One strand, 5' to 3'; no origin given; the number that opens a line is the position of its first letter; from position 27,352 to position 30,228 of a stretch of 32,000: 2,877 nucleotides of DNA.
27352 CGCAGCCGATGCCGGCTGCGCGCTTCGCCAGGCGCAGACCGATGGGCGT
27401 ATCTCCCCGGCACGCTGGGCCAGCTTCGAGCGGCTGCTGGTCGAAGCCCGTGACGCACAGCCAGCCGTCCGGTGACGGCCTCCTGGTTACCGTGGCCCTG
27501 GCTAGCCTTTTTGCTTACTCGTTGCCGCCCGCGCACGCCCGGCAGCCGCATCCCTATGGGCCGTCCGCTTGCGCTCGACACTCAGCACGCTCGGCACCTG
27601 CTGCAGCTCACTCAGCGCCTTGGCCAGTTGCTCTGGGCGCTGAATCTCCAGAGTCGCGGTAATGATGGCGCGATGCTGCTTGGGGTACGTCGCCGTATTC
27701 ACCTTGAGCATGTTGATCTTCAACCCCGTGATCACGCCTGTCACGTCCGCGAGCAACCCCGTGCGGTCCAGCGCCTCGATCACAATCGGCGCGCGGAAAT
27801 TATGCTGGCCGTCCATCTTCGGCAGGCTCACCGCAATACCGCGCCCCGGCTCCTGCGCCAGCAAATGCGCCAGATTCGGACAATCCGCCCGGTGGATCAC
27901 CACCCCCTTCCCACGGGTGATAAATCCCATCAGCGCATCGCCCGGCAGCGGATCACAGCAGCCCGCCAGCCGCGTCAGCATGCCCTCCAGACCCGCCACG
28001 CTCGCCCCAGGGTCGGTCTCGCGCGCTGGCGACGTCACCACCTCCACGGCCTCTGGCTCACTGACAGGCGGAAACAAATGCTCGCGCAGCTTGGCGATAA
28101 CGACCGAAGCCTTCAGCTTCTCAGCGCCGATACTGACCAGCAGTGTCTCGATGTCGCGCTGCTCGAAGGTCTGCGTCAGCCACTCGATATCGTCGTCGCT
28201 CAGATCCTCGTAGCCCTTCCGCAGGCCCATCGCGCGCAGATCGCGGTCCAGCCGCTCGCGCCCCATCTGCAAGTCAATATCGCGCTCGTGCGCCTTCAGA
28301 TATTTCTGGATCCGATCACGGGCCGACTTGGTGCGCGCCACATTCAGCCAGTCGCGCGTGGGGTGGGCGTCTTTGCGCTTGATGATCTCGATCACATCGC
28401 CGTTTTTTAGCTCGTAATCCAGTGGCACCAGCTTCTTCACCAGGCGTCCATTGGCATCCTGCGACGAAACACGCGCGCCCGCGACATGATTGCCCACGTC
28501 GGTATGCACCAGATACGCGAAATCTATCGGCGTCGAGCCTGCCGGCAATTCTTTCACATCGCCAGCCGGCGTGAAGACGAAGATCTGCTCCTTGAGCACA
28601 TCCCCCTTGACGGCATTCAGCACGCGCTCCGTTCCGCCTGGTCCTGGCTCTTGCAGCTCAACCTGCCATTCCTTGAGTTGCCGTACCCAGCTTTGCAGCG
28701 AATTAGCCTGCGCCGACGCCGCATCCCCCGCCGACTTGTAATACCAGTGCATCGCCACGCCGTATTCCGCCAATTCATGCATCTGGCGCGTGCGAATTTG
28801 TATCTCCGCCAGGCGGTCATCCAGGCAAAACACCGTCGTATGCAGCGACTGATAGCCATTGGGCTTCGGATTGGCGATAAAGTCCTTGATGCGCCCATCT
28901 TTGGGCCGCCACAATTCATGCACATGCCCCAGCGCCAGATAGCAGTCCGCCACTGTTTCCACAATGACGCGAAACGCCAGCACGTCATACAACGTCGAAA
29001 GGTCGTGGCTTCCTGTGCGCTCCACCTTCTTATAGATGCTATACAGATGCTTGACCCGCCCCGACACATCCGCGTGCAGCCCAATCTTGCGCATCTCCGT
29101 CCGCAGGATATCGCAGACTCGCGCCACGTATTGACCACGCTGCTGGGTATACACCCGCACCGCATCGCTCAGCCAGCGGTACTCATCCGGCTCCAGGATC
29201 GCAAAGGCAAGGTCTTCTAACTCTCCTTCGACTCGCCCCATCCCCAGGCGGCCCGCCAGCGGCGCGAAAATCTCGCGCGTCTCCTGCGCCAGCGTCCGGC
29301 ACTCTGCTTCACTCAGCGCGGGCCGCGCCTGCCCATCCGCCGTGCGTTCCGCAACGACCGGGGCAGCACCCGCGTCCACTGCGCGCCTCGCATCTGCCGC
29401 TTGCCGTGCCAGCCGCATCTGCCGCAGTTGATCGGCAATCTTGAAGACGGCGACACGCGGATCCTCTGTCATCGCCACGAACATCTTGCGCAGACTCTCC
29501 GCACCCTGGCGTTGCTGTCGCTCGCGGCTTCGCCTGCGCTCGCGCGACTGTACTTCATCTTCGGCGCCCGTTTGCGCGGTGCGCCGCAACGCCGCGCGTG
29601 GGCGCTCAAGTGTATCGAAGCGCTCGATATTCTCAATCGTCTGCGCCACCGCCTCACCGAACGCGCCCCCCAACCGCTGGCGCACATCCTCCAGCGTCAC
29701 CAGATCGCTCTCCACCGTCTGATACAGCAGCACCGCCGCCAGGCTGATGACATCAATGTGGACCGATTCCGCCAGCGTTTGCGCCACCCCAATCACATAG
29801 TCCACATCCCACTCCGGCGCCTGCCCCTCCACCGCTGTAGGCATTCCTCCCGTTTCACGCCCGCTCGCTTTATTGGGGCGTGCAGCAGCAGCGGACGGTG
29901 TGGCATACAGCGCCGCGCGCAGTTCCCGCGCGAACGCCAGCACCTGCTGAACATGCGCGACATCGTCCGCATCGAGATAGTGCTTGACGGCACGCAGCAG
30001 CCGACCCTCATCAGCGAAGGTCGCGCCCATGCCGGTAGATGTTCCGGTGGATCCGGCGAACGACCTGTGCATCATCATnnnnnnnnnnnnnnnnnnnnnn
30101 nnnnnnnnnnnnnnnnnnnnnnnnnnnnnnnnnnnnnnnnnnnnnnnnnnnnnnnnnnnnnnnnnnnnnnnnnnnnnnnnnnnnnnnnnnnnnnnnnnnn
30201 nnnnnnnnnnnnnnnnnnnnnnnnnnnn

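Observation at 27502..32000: Tandem, translationally coupled long-RSH genes with reciprocal catalytic decay (predicted dedicated (p)ppGpp hydrolase + dedicated synthetase)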

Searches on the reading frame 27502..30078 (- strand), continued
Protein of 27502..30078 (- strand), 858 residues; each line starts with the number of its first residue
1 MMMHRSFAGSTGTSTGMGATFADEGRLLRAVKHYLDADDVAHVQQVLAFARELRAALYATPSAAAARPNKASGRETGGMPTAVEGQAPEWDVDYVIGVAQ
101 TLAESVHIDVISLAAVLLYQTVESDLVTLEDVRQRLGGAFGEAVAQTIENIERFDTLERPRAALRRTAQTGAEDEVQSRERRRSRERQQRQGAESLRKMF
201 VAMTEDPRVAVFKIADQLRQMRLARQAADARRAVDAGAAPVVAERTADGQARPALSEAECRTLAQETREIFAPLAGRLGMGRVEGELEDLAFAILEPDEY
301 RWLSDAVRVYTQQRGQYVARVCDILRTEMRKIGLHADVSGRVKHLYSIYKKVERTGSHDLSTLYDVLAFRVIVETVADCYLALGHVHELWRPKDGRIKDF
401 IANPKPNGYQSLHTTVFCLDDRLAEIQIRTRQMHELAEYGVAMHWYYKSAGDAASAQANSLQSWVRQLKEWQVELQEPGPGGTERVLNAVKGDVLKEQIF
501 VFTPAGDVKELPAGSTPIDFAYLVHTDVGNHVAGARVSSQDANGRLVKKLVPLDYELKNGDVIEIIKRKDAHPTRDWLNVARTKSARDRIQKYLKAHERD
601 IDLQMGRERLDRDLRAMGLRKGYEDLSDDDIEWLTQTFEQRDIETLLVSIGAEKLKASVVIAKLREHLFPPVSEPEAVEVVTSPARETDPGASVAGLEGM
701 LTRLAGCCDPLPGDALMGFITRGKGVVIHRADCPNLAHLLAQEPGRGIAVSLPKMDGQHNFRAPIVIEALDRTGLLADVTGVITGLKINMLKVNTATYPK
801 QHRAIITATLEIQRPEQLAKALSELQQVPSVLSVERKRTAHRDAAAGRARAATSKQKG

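Call 51: predict_structure(alignment_id=A1)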
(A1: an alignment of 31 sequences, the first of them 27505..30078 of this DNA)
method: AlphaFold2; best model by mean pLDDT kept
length: 858 residues; sequences in the alignment: 31
mean_pLDDT: 70.6   pTM: 0.48
mean pLDDT of the five models: 70.6, 68.9, 66.7, 66.1, 64.0
residues with pLDDT >= 90: 143; 70-90: 379; 50-70: 152; < 50: 184
segments of 3 or more residues with pLDDT < 50: 1-18, 61-88, 239-252, 395-397, 399-411, 439-454, 474-509, 569-572, 672-701, 841-858
pLDDT, mean of each block of 10 residues (from residue 1): 25 40 84 84 92 76 44 38 39 80 77 88 87 91 89 76 66 59 72 67 67 86 88 71 39 73 90 75 86 93 89 81 91 88 86 82 77 84 82 54 45 57 72 61 45 51 54 47 39 28 37 72 60 72 71 75 64 50 64 77 84 73 80 90 90 86 82 39 32 36 76 85 78 88 85 67 93 90 92 90 93 89 93 84 36 33
secondary structure, 60 per line:
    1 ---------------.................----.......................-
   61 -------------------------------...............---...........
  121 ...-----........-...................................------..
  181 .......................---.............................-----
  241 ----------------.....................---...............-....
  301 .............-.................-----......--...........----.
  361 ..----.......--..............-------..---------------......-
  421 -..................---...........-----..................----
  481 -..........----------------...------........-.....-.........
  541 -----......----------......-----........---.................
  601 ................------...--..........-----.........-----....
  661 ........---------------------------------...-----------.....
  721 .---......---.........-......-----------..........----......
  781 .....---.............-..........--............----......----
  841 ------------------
elements in order (helices of 4 or more, strands of 3 or more residues): H16-32 H37-59 H92-106 H110-123 H129-136 H138-172 H179-203 H207-235 H257-277 H281-295 H297-313 H315-331 E337-342 H345-355 E367-373 H376-389 E414-419 E422-430 H431-439 H443-453 H459-476 H482-491 H517-524 H526-530 E532-540 E546-551 E562-567 H573-580 H584-616 H628-637 H643-651 H657-668 E702-704 E716-721 E725-730 H734-742 E747-749 E761-770 H775-785 E789-798 E803-812 H815-826 E831-836

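Call 70: fold_search(model_id=the predicted structure, library=pdb)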
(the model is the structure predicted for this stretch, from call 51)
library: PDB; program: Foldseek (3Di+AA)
matches with E <= 10: 1456; with E <= 0.001: 55
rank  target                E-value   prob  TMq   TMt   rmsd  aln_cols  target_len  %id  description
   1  5kpv_33               5.8e-32  1.00  0.31  0.39  33.5       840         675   27  Structure of RelA bound to ribosome in presence of A/R tRNA (Structure II) (released 2016-09-28)
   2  5iqr_8                6.3e-32  1.00  0.33  0.44  31.2       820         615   27  Structure of RelA bound to the 70S ribosome (released 2016-05-04)
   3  6yxa                  1.1e-27  1.00  0.33  0.51  22.7       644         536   30  Structure of the bifunctional Rel enzyme from B. subtilis (released 2020-09-23)
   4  7qpr_C                1.5e-27  1.00  0.31  0.38  29.5       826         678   22  Structure of full length SpoT (released 2023-01-18)
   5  7qpr_A                1.5e-27  1.00  0.30  0.36  29.8       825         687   22  Structure of full length SpoT (released 2023-01-18)
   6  7qpr_B                2.7e-27  1.00  0.31  0.38  28.8       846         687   21  Structure of full length SpoT (released 2023-01-18)
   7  7qpr_D                1.6e-26  1.00  0.30  0.36  30.0       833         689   22  Structure of full length SpoT (released 2023-01-18)
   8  8acu_B                1.7e-18  1.00  0.31  0.71   6.8       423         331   31  Structure of Bacillus subtilis Rel in complex with DarB (released 2023-07-19)
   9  8acu_A                3.0e-18  1.00  0.32  0.70   7.9       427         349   30  Structure of Bacillus subtilis Rel in complex with DarB (released 2023-07-19)
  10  7oiw_A                3.8e-18  1.00  0.32  0.78   7.0       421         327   30  Structure of S. aureus Rel catalytic domains in complex with pppGpp (released 2022-06-01)
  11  24io_B                4.6e-18  1.00  0.30  0.72   7.0       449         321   27  Crystal structure of the RelSeq N-terminal domain from Streptococcus equisimilis in complex with pppGpp (released 2026-03-18)
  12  7oiw_B                1.3e-17  1.00  0.32  0.79   6.7       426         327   30  Structure of S. aureus Rel catalytic domains in complex with pppGpp (released 2022-06-01)
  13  1vj7_A                2.7e-17  1.00  0.32  0.76   6.1       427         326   30  Crystal structure of the bifunctional catalytic fragment of RelSeq, the RelA/SpoT homolog from Streptococcus equisimil (released 2004-05-04)
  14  24io_A                3.4e-17  1.00  0.32  0.73   6.7       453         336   28  Crystal structure of the RelSeq N-terminal domain from Streptococcus equisimilis in complex with pppGpp (released 2026-03-18)
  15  7ohg                  4.3e-17  1.00  0.33  0.74   5.1       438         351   31  Structure of Thermus thermophilus Rel bound to the non-hydrolasable alarmone analogue (released 2022-06-01)
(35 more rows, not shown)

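Call 71: predict_structure(alignment_id=A4)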
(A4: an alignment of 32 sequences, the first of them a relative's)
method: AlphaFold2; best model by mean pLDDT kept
length: 728 residues; sequences in the alignment: 32
mean_pLDDT: 76.1   pTM: 0.53
mean pLDDT of the five models: 76.1, 75.5, 75.4, 75.2, 74.0
residues with pLDDT >= 90: 244; 70-90: 277; 50-70: 82; < 50: 125
segments of 3 or more residues with pLDDT < 50: 1-30, 139-149, 331-353, 406-437, 543-561, 723-728
pLDDT, mean of each block of 10 residues (from residue 1): 28 29 31 86 93 95 90 83 95 93 93 92 92 68 42 61 64 83 93 87 89 78 91 96 96 91 92 90 90 79 81 78 74 40 33 54 72 73 80 64 47 41 43 48 62 85 79 87 70 87 86 89 81 81 44 33 81 91 92 91 94 93 90 83 88 87 89 73 89 86 84 90 43
secondary structure, 60 per line:
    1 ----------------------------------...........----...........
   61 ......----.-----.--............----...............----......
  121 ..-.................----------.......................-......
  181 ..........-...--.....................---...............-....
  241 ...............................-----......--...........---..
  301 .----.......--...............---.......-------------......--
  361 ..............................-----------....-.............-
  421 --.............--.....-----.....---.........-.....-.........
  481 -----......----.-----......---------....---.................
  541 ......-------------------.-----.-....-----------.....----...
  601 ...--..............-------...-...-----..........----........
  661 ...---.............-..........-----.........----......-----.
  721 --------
elements in order (helices of 4 or more, strands of 3 or more residues): H35-45 H50-66 H80-91 H96-110 H115-122 H124-140 H151-173 H175-190 H197-217 H221-235 H237-271 E277-282 H285-295 E306-312 H315-329 H333-339 E353-358 E361-369 H370-390 H402-405 H407-419 H423-435 E438-442 E448-452 H457-464 H466-470 E472-480 E486-491 E502-507 H517-520 H524-546 E574-577 E589-593 E598-603 H607-619 E627-629 E639-648 H653-663 E667-676 E681-690 H696-704 E709-714

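Call 73: fold_search(model_id=the predicted structure, library=pdb)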
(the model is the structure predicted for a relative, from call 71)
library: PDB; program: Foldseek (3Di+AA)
matches with E <= 10: 1230; with E <= 0.001: 46
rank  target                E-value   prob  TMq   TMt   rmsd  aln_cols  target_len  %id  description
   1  5iqr_8                2.3e-34  1.00  0.41  0.48  38.3       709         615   26  Structure of RelA bound to the 70S ribosome (released 2016-05-04)
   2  7qpr_A                3.5e-34  1.00  0.41  0.43  18.7       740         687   24  Structure of full length SpoT (released 2023-01-18)
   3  7qpr_D                1.0e-33  1.00  0.39  0.41  19.1       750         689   23  Structure of full length SpoT (released 2023-01-18)
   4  7qpr_C                3.2e-33  1.00  0.41  0.44  18.6       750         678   23  Structure of full length SpoT (released 2023-01-18)
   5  7qpr_B                4.9e-33  1.00  0.40  0.43  18.8       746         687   24  Structure of full length SpoT (released 2023-01-18)
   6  6yxa                  8.4e-31  1.00  0.45  0.61  13.8       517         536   34  Structure of the bifunctional Rel enzyme from B. subtilis (released 2020-09-23)
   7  5kpv_33               2.1e-30  1.00  0.41  0.44  38.9       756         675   24  Structure of RelA bound to ribosome in presence of A/R tRNA (Structure II) (released 2016-09-28)
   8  7oiw_A                2.2e-23  1.00  0.42  0.92   3.0       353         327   38  Structure of S. aureus Rel catalytic domains in complex with pppGpp (released 2022-06-01)
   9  7oiw_B                4.1e-23  1.00  0.42  0.91   3.0       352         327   38  Structure of S. aureus Rel catalytic domains in complex with pppGpp (released 2022-06-01)
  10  8acu_A                1.3e-22  1.00  0.43  0.87   5.1       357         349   37  Structure of Bacillus subtilis Rel in complex with DarB (released 2023-07-19)
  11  24io_B                3.9e-22  1.00  0.40  0.89   6.5       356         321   36  Crystal structure of the RelSeq N-terminal domain from Streptococcus equisimilis in complex with pppGpp (released 2026-03-18)
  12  1vj7_A                1.1e-21  1.00  0.41  0.89   4.9       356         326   38  Crystal structure of the bifunctional catalytic fragment of RelSeq, the RelA/SpoT homolog from Streptococcus equisimil (released 2004-05-04)
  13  24io_A                3.7e-21  1.00  0.41  0.87   5.6       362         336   38  Crystal structure of the RelSeq N-terminal domain from Streptococcus equisimilis in complex with pppGpp (released 2026-03-18)
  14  6s2u                  5.2e-21  1.00  0.36  0.72   5.7       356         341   41  Structure of the catalytic domain of T. thermophilus Rel in complex with AMP and ppGpp (released 2020-07-08)
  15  7ohg                  7.9e-21  1.00  0.38  0.73   4.9       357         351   41  Structure of Thermus thermophilus Rel bound to the non-hydrolasable alarmone analogue (released 2022-06-01)
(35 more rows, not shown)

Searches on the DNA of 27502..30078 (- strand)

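Call 35: search_rna_families(source=L001, start=6700, end=7900, threshold=evalue, max_evalue=1)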
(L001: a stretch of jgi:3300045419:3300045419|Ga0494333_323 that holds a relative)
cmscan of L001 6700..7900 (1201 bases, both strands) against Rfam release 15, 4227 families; matches with E-value up to 1: 0.
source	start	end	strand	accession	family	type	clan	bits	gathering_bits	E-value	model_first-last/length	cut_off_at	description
